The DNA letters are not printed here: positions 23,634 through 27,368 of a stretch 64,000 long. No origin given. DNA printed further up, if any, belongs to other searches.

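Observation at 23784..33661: Two-gene operon encoding giant unannotatable envelope proteins (1144 aa and 2137 aa)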

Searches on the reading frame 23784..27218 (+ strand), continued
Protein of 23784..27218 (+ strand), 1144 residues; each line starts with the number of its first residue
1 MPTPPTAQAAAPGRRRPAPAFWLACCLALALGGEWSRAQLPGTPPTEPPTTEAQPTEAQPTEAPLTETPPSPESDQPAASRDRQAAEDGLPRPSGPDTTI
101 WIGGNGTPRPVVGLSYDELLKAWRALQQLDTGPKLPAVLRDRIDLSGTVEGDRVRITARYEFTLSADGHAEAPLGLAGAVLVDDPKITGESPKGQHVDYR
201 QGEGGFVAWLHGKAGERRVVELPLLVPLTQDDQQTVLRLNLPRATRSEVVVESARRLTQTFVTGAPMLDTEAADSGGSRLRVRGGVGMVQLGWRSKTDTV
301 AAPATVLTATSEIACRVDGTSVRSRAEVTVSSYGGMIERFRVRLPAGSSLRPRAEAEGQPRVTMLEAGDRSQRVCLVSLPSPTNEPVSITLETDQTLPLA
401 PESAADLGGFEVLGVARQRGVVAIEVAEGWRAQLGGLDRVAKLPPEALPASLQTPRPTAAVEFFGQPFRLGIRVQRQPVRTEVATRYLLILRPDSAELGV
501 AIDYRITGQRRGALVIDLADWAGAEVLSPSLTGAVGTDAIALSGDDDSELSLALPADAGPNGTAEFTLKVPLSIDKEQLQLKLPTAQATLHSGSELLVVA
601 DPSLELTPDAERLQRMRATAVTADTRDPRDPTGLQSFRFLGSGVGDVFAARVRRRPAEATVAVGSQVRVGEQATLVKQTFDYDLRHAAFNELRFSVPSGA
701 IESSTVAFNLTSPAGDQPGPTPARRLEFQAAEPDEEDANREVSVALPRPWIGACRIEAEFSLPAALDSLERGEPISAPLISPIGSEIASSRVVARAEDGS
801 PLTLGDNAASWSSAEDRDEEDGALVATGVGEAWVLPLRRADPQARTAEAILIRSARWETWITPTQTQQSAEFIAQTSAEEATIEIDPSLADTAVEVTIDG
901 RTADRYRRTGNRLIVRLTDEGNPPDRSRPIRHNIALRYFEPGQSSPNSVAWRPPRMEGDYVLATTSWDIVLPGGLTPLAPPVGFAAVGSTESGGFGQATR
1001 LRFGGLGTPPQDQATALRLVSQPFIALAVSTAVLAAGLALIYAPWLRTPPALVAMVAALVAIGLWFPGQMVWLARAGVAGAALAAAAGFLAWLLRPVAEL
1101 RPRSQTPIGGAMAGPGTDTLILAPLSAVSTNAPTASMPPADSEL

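Call 50: fold_search(model_id=the predicted structure, library=pdb)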
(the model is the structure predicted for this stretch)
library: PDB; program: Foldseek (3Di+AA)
matches with E <= 10: 1127; with E <= 0.001: 52
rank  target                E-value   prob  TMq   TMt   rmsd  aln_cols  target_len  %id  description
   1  8b6l_O                1.3e-09  1.00  0.12  0.21  15.9       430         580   13  Subtomogram average of the human Sec61-TRAP-OSTA-translocon (released 2022-12-07)
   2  6ezn_A                1.4e-09  1.00  0.14  0.31  17.3       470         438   10  Cryo-EM structure of the yeast oligosaccharyltransferase (OST) complex (released 2018-01-17)
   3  6s7t_E                2.3e-09  1.00  0.13  0.30  16.8       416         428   12  Cryo-EM structure of human oligosaccharyltransferase complex OST-B (released 2019-12-18)
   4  8agb_E                7.7e-09  1.00  0.14  0.32  17.0       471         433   10  Structure of yeast oligosaccharylransferase complex with lipid-linked oligosaccharide bound (released 2022-12-07)
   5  6s7o_E                1.6e-08  1.00  0.12  0.23  16.6       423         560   12  Cryo-EM structure of human oligosaccharyltransferase complex OST-A (released 2019-12-18)
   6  6c26_1                1.9e-08  1.00  0.14  0.32  17.3       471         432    8  The Cryo-EM structure of a eukaryotic oligosaccharyl transferase complex (released 2018-01-31)
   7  8pn9_E                2.5e-08  1.00  0.12  0.23  16.9       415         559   11  Structure of human oligosaccharyltransferase OST-A complex bound to NGI-1 (released 2024-05-08)
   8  7oci_A                2.7e-08  1.00  0.14  0.31  17.4       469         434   10  Cryo-EM structure of yeast Ost6p containing oligosaccharyltransferase complex (released 2022-02-16)
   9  8t2v_A                3.2e-08  1.00  0.14  0.17  28.4       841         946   10  Cryo-EM Structures of Full-length Integrin alphaIIbbeta3 in Native Lipids (released 2023-07-26)
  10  8beg_A                1.2e-07  1.00  0.10  0.15  27.4       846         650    8  Structure of Ig-like domains from PrgB (released 2022-11-30)
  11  4nen_A                1.7e-07  1.00  0.11  0.12  27.3       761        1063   11  An internal ligand-bound, metastable state of a leukocyte integrin, aXb2 (released 2014-01-15)
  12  8xf6_A                2.6e-07  1.00  0.14  0.16  23.6       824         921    9  Cryo-EM structure of integrin ITGAV, ITGB3 and Cilengitide TFA complex, conformation 2 (released 2024-12-18)
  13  4g1e_A                3.2e-07  1.00  0.13  0.15  27.5       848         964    9  Crystal structure of integrin alpha V beta 3 with coil-coiled tag. (released 2012-12-12)
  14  5es4_G                4.5e-07  0.99  0.11  0.13  28.7       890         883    9  RE-REFINEMENT OF INTEGRIN ALPHAXBETA2 ECTODOMAIN IN THE CLOSED/BENT CONFORMATION (released 2016-03-02)
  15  3fcs_A                6.2e-07  1.00  0.14  0.17  27.9       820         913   11  Structure of complete ectodomain of integrin aIIBb3 (released 2009-01-20)
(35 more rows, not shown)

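Call 55: find_related_loci(query=A3, collection=genome_contigs, flank=10000)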
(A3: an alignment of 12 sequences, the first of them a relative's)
Query A3 (1120 aa) in genome_contigs; peptide patterns used: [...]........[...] (x = any residue, [..] = any of these).
46 stretches matched a pattern; 24 encode a relative of the query (tblastn E <= 1e-3); 24 distinct loci.
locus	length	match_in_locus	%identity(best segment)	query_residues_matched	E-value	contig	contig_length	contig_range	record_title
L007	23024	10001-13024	45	23-1033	0e+0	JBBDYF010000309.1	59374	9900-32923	MAG: Pirellulaceae bacterium isolate LejiaD_63_11 Lejia_D_933_length_59374_cov_6, whole genome shotgun sequence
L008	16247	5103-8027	34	63-1044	2e-129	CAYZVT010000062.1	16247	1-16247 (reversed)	MAG TPA_asm: uncultured Pirellulales bacterium isolate SRP263527_co1_258 genome assembly, contig: NODE_2996_length_16247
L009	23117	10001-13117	32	2-1051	2e-123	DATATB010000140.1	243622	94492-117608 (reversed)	MAG TPA_asm: Pirellulales bacterium isolate SMAG_U5535 k141_2938229, whole genome shotgun sequence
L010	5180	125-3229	31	9-1048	6e-119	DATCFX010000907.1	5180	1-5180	MAG TPA_asm: Pirellulales bacterium isolate SMAG_U7791 k141_393868, whole genome shotgun sequence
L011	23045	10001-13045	30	38-1064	7e-117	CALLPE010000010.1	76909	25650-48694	MAG: uncultured Pirellulales bacterium isolate N1_Bin_METABAT__83_1 genome assembly, contig: c_000003425568, whole genom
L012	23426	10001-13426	30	19-1109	3e-113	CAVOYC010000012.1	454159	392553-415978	MAG: uncultured Planctomycetota bacterium isolate MFD09964.bin.2.7 genome assembly, contig: contig_14639, whole genome s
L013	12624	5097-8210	30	47-1056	4e-116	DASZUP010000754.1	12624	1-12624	MAG TPA_asm: Pirellulales bacterium isolate SMAG_U6108 k141_42482, whole genome shotgun sequence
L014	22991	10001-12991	28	41-1047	4e-107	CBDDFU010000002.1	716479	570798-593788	MAG: Pirellulales bacterium isolate 6e7ebcb4-9be1-4cbf-999d-007ef4825789 genome assembly, contig: contig_2, whole genome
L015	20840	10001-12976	30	65-1049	7e-105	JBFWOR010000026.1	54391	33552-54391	MAG: Pirellulales bacterium isolate CA_2019_TPBF_140 NODE_4113_length_54391_cov_22.383360_TPBF, whole genome shotgun seq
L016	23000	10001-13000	32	57-1049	1e-123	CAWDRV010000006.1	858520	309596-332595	MAG: uncultured Planctomycetia bacterium isolate MFD04492.bin.2.89 genome assembly, contig: contig_363, whole genome sho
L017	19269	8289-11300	29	65-1062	2e-95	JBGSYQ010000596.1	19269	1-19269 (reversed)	MAG: Pirellulales bacterium isolate JTS-RE94 k141_7781890, whole genome shotgun sequence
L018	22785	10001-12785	30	32-965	9e-90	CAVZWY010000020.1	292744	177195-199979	MAG: uncultured Planctomycetaceae bacterium isolate MFD02416.bin.2.64 genome assembly, contig: contig_39432, whole genom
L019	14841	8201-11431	29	1-1013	1e-83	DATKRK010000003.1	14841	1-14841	MAG TPA_asm: Pirellulales bacterium isolate SMAG_U14026 k141_525025, whole genome shotgun sequence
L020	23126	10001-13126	28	44-1017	3e-81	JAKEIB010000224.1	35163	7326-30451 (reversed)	MAG: Planctomycetota bacterium isolate PMV_8.38 PMV_8.38.k101_507934, whole genome shotgun sequence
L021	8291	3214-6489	27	2-1057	5e-80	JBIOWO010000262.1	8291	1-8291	MAG: Lacipirellulaceae bacterium isolate MAG080 k127_3753621, whole genome shotgun sequence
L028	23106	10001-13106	33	76-1115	8e-72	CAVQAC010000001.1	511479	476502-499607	MAG: uncultured Planctomycetales bacterium isolate MFD09495.bin.2.65 genome assembly, contig: contig_10271, whole genome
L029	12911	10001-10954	27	805-1103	3e-19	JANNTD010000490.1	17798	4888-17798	MAG: Planctomycetota bacterium isolate SOY_31_concoct_37_sub SOY_31_k141_2146194, whole genome shotgun sequence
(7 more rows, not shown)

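Call 59: search_protein_families(library=pfam, alignment_id=A3, max_evalue=5)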
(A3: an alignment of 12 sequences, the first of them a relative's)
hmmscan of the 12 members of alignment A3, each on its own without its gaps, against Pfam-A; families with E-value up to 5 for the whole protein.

A. member 1, P0028 (1120 aa): 0 families

B. families by the number of members that match (of 12 scanned): 4 families
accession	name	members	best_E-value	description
PF04149.17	DUF397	1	0.06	Domain of unknown function (DUF397)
PF11667.14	DUF3267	1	0.061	Putative zincin peptidase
PF01594.21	AI-2E_transport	1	0.54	AI-2E family transporter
PF01027.25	Bax1-I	1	1.4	Inhibitor of apoptosis-promoting Bax1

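Call 65: search_solved_structures(query=A3, max_evalue=10)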
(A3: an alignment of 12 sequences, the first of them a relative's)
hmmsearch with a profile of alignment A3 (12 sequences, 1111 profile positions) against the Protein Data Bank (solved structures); distinct sequences matched with E-value up to 10: 0.

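Call 66: find_encoding_contigs(protein=P0143, flank=8000, max_places=2)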
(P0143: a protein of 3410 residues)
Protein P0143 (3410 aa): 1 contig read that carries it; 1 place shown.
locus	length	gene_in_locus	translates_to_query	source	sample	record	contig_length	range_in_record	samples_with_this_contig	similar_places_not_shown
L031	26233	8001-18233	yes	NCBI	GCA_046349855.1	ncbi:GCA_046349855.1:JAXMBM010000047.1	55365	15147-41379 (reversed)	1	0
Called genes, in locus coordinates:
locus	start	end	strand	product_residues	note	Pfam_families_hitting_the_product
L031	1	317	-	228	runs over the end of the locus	-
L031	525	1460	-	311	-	PF12799:LRR_4 (faint)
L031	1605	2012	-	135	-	PF00903:Glyoxalase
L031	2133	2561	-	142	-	-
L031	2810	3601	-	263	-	PF13476:AAA_23, PF02463:SMC_N (faint), PF13555:AAA_29 (weak), PF13304:AAA_21 (weak), PF13175:AAA_15 (weak)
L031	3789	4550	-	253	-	-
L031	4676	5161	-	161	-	PF06983:3-dmu-9_3-mt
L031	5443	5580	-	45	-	-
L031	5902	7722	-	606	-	PF05099:TerB, PF01594:AI-2E_transport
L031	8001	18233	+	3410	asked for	-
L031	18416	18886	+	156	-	PF00583:Acetyltransf_1, PF13673:Acetyltransf_10, PF08445:FR47, PF13508:Acetyltransf_7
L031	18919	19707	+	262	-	PF01553:Acyltransferase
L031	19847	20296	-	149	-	PF00582:Usp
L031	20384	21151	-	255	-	PF00106:adh_short, PF01370:Epimerase (weak), PF08659:KR, PF23441:SDR (weak), PF13561:adh_short_C2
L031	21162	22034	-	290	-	PF18306:LDcluster4, PF03641:Lysine_decarbox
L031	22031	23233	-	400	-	PF06750:A24_N_bact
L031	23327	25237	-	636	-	PF20695:UbiD_N, PF01977:UbiD, PF20696:UbiD_C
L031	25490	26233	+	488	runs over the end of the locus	PF02789:Peptidase_M17_N, PF00883:Peptidase_M17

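Call 69: search_protein_families(library=ncbifam, proteins=[L018:6529-7269:-, L029:5453-6229:-], max_evalue=0.1)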
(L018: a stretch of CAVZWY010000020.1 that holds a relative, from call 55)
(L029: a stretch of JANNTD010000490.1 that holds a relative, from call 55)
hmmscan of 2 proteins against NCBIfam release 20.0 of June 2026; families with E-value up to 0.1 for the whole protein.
L018:6529-7269:- (246 aa): 0 families

L029:5453-6229:- (258 aa): 0 families

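Call 75: list_cluster_members(proteins=[P0025, P0026, P0027, P0029, P0030, P0033, P0040, P0060, P0100, P0133])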
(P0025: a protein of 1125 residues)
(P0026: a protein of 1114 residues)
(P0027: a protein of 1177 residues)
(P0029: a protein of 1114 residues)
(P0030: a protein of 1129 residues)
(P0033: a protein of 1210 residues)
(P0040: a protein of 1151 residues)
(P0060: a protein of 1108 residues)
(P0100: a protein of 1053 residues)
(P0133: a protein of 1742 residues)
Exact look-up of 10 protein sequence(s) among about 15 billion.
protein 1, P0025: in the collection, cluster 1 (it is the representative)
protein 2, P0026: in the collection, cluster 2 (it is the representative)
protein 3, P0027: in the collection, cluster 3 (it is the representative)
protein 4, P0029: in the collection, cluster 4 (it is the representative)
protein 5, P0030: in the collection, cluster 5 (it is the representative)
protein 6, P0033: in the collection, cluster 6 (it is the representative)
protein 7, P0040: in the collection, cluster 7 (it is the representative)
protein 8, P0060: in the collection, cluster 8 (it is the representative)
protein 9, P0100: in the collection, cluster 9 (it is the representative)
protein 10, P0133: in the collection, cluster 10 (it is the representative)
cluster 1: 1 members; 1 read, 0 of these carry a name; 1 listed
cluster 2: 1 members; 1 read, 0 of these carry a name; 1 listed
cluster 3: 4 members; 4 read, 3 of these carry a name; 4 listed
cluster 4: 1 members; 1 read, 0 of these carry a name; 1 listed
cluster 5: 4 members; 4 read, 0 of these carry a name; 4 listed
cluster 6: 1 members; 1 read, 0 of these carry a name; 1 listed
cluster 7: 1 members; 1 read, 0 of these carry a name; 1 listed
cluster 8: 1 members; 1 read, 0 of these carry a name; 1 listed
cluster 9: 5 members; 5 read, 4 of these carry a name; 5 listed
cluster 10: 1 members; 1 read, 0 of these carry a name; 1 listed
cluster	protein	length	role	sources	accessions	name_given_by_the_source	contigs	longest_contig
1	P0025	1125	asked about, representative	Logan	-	-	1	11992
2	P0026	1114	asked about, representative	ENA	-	-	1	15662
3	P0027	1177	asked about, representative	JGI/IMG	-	hypothetical protein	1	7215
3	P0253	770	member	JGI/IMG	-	hypothetical protein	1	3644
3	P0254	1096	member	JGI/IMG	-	hypothetical protein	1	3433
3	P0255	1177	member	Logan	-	-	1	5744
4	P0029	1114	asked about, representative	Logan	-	-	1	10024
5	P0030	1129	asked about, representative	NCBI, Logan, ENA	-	-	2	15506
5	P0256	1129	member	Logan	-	-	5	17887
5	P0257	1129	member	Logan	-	-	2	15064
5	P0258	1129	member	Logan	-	-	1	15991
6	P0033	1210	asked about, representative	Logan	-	-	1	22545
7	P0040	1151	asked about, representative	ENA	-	-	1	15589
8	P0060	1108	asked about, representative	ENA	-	-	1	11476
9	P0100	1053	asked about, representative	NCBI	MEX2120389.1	MAG: hypothetical protein WD847_12405 [Pirellulales bacterium]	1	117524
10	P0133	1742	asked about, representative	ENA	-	-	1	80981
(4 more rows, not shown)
